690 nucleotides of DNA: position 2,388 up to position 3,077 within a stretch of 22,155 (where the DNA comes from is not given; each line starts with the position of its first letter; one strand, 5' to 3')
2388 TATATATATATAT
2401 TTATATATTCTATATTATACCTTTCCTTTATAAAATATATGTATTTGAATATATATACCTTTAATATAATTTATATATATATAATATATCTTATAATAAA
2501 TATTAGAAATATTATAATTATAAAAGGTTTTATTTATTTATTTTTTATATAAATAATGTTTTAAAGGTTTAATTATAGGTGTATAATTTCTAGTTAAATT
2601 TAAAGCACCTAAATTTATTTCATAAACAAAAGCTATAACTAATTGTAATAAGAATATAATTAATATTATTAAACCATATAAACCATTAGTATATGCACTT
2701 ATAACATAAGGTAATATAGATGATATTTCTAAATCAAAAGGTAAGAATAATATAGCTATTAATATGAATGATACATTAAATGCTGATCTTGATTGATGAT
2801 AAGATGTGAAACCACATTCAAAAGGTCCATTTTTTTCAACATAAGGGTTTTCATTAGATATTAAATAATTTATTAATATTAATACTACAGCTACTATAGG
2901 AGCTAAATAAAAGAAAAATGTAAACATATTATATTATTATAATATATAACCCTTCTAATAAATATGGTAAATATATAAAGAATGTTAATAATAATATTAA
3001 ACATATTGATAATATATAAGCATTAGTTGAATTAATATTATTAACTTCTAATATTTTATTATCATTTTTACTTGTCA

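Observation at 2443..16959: Sense-strand motif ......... downstream of almost every protein-coding unit: candidate mRNA 3'-end processing signal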

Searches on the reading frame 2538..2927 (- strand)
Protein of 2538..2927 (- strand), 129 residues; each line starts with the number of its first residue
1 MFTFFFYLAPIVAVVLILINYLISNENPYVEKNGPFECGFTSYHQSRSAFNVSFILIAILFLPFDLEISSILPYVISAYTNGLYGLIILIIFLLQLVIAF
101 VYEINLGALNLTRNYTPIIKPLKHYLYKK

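Call 58: find_encoding_contigs(protein=window:2538-2927:-, flank=10000, max_places=6)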
Protein window:2538-2927:- (129 aa): no gene with exactly this product is on record in the collection.
